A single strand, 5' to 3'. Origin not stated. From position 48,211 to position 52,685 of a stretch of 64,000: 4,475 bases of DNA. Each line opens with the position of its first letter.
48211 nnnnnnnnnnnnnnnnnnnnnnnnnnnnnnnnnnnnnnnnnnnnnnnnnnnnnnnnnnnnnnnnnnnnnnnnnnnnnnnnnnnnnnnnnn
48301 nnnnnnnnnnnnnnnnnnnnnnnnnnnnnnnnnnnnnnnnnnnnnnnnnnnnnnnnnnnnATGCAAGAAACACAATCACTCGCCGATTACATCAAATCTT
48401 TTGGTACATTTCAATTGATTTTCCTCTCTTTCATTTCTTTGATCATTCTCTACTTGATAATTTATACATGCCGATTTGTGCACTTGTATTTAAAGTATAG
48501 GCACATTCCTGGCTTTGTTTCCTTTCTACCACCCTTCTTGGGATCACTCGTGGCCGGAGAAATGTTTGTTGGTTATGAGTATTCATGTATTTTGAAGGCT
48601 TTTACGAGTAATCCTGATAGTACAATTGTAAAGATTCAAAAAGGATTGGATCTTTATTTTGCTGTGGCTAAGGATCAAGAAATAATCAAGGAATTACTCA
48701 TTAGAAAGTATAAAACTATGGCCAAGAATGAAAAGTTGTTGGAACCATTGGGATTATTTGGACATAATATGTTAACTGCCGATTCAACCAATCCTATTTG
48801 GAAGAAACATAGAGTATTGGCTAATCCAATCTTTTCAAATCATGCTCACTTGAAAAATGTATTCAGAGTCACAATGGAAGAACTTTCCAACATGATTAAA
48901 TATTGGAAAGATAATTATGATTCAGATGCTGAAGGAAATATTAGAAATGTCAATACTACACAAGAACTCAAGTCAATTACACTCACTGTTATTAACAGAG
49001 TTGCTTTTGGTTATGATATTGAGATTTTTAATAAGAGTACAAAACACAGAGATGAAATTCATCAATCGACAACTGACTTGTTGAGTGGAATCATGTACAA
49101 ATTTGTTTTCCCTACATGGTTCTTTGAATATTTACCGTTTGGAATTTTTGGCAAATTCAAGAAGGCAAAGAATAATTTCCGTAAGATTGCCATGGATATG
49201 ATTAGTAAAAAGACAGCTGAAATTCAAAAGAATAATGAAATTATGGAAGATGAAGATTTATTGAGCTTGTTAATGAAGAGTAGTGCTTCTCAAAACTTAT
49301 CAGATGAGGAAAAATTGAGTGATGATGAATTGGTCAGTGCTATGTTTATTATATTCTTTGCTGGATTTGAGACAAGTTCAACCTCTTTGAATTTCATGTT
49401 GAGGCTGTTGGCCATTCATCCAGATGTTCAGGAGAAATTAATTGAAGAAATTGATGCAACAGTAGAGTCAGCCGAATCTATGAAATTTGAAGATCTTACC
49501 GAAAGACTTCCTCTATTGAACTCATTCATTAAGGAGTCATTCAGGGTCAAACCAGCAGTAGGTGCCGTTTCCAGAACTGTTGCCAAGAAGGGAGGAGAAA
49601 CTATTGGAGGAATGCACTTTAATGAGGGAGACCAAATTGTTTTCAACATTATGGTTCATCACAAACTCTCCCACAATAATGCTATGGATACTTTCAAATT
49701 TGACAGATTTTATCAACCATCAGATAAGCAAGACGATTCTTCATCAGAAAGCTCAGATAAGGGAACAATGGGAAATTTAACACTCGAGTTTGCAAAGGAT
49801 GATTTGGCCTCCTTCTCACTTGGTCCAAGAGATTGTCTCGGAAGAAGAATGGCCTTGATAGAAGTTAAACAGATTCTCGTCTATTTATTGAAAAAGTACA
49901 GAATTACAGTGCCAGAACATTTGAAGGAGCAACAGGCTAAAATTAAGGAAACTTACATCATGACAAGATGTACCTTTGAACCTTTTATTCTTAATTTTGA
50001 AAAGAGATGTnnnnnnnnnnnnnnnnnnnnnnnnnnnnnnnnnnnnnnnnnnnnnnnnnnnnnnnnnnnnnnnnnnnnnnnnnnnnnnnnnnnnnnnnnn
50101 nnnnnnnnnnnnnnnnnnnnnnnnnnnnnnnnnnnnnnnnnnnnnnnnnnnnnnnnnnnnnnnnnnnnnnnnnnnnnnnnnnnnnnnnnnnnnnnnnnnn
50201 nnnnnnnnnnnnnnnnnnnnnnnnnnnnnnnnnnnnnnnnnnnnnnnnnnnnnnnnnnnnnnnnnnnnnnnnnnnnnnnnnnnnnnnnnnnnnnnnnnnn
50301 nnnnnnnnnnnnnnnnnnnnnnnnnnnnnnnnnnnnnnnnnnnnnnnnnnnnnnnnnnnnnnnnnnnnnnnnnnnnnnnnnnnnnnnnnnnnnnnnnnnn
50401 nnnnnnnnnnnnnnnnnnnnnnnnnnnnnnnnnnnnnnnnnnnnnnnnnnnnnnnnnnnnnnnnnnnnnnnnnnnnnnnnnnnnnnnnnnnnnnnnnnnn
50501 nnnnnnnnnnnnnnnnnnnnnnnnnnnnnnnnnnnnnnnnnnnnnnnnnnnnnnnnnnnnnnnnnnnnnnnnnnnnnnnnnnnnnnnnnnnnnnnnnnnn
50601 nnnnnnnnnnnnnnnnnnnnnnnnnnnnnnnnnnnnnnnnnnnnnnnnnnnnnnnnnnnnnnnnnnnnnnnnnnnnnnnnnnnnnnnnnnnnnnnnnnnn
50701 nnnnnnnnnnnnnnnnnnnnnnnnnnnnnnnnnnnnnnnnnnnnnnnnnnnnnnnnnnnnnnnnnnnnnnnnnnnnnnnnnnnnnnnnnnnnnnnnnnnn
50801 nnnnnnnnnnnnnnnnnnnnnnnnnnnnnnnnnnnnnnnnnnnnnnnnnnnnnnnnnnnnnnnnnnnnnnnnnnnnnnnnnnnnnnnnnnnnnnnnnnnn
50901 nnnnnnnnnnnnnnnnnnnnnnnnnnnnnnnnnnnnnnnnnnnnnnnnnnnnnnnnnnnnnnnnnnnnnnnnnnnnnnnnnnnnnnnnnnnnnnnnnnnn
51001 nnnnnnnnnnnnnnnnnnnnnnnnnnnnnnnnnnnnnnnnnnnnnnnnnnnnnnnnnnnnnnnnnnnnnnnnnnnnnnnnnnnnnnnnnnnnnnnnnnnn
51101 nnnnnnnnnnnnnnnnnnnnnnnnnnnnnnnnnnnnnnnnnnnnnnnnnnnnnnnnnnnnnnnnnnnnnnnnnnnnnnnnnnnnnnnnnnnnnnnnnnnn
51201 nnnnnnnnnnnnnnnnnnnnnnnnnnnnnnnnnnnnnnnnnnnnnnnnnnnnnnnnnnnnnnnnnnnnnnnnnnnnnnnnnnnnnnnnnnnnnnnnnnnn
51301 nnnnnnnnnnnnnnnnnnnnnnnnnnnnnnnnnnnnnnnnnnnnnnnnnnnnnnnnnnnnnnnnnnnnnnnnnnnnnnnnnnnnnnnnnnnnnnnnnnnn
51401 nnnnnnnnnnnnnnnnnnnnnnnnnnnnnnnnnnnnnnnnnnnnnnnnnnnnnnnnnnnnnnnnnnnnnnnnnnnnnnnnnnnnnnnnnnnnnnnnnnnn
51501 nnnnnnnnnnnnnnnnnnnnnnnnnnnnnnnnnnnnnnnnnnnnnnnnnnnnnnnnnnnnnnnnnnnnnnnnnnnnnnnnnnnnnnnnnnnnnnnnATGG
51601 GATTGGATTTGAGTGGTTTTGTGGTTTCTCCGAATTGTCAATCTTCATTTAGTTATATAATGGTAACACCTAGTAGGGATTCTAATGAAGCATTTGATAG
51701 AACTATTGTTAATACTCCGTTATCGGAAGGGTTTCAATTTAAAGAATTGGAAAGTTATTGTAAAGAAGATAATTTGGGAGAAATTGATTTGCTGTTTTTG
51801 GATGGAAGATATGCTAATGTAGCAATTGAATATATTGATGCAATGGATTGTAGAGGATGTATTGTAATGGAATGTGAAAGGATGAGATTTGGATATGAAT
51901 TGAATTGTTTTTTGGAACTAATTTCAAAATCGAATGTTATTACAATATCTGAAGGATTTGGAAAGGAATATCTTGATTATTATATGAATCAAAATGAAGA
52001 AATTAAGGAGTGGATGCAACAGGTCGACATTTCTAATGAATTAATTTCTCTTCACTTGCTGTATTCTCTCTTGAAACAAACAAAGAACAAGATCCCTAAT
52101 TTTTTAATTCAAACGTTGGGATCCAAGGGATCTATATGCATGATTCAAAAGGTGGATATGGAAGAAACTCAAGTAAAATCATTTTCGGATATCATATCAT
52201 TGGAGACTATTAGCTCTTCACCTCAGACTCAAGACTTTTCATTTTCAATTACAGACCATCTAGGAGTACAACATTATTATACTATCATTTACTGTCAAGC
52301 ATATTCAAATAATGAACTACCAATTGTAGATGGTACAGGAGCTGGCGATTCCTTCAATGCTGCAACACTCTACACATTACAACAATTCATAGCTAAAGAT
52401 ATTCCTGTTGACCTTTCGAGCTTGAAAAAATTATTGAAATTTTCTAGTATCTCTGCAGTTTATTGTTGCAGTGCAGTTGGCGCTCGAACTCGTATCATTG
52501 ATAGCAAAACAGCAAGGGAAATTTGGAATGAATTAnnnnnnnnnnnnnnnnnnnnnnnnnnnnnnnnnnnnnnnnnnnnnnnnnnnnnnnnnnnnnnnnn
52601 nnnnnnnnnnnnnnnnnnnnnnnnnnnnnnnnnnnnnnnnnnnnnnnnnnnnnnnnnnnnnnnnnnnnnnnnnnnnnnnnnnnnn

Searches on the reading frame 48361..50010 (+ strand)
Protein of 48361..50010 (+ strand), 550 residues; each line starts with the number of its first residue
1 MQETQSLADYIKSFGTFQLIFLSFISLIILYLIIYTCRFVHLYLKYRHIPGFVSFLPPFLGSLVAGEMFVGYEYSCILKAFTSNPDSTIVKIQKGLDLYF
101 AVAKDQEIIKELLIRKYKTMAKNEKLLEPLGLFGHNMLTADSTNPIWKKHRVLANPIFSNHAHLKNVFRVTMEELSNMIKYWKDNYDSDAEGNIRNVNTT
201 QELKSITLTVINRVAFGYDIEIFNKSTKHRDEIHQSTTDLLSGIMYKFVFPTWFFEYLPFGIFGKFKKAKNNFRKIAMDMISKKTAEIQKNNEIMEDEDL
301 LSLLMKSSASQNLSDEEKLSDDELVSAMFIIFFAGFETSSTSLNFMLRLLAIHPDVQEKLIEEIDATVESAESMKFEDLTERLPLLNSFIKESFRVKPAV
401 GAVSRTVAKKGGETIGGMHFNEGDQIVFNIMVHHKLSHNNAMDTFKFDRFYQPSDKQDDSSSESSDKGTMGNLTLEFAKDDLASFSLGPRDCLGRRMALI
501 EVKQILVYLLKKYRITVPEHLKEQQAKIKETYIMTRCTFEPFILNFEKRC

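Call 9: search_protein_families(library=pfam, proteins=[window:48361-50010:+], max_evalue=0.01)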
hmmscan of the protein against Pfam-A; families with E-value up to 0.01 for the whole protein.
window:48361-50010:+ (550 aa): 1 family
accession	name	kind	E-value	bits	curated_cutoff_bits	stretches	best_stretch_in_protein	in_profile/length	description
PF00067.27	p450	-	1.9e-61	208.7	22.8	1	100-525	46-444/462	Cytochrome P450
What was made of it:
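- Checked: The P450 ORF 48361-50013 (550 aa) matches Pfam p450 at E = 1.9e-61 (call 9).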

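Call 10: find_encoding_contigs(protein=window:48361-50010:+, flank=3000, max_places=4)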
Protein window:48361-50010:+ (550 aa): 2 contigs read that carry it; 2 places shown.
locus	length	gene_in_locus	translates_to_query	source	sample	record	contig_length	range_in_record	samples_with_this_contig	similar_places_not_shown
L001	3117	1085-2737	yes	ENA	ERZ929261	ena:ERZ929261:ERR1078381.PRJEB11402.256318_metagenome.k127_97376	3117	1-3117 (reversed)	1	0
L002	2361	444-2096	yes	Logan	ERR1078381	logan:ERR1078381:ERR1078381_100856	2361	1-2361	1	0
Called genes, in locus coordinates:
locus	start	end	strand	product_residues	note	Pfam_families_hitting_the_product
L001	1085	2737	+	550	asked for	PF00067:p450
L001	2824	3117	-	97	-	?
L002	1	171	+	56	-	?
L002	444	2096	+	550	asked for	PF00067:p450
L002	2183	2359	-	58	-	?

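Call 12: find_homologous_proteins(query=window:48361-50010:+, max_evalue=1e-30)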
Query window:48361-50010:+ (550 aa): 12 proteins with E <= 1e-30 among 8000 candidates.
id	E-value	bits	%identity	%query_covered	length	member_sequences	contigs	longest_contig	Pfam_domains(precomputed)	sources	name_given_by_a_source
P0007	0.0e+0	1078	100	88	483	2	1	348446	PF00067.28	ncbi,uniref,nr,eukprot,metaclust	ncbi:predicted protein [Naegleria gruberi]|uniref:Predicted protein n=1 Tax=Naegleria gruberi TaxID=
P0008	3.2e-220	750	62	97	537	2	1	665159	PF00067.28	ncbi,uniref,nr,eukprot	ncbi:cytochrome p450 [Naegleria gruberi]|uniref:Cytochrome p450 n=1 Tax=Naegleria gruberi TaxID=5762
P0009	1.5e-204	699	64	88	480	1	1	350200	PF00067.28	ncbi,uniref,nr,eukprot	ncbi:cytochrome P450-domain-containing protein [Naegleria gruberi]|uniref:Cytochrome P450-domain-con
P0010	8.5e-166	571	47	97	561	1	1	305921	PF00067.28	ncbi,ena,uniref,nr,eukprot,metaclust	ncbi:predicted protein [Naegleria gruberi]|uniref:Predicted protein n=1 Tax=Naegleria gruberi TaxID=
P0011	8.1e-158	545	46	97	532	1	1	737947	PF00067.28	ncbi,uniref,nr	ncbi:hypothetical protein C9374_000802 [Naegleria lovaniensis]|uniref:Cytochrome P450 n=1 Tax=Naegle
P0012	6.1e-156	538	47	96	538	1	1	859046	PF00067.28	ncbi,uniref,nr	ncbi:hypothetical protein FDP41_011751 [Naegleria fowleri]|uniref:Cytochrome P450 n=1 Tax=Naegleria 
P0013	2.5e-137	477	49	83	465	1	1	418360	PF00067.28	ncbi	ncbi:hypothetical protein ABK040_013784 [Willaertia magna]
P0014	1.2e-135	471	50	43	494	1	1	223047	PF00067.28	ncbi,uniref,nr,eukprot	ncbi:cytochrome p450 family protein [Naegleria gruberi]|uniref:Cytochrome p450 family protein n=1 Ta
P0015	3.5e-114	401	37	94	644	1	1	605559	PF00067.28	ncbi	ncbi:hypothetical protein ABK040_007330 [Willaertia magna]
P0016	1.4e-98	349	46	62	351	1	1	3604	PF00067.28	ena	-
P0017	3.5e-97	344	47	57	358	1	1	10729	PF00067.28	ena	-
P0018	4.6e-83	298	49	49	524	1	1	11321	PF00067.28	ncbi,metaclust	ncbi:predicted protein, partial [Naegleria gruberi]|metaclust:status=active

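Call 49: find_encoding_contigs(protein=P0008, flank=1500, max_places=2)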
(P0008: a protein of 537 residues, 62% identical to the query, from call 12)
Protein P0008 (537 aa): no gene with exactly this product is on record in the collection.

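Call 50: find_encoding_contigs(protein=P0009, flank=1500, max_places=2)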
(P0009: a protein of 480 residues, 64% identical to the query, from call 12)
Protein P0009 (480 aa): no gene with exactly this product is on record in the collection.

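Call 51: find_encoding_contigs(protein=P0011, flank=1500, max_places=2)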
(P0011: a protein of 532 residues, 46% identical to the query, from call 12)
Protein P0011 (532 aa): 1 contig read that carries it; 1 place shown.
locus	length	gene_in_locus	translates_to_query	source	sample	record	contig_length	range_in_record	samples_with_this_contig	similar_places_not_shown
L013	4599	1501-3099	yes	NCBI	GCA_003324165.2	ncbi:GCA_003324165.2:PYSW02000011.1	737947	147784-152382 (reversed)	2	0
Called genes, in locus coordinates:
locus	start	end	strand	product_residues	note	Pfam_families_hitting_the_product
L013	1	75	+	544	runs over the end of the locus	PF00171:Aldedh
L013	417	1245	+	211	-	PF01852:START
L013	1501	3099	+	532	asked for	PF00067:p450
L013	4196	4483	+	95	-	PF00241:Cofilin_ADF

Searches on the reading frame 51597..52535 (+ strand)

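Call 9: search_protein_families(library=pfam, proteins=[window:51597-52535:+], max_evalue=0.01)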
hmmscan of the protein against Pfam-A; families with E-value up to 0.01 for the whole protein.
window:51597-52535:+ (313 aa): 1 family
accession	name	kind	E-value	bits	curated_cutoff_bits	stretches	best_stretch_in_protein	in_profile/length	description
PF00294.29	PfkB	-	1e-06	28.8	25.8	1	243-298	251-297/302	pfkB family carbohydrate kinase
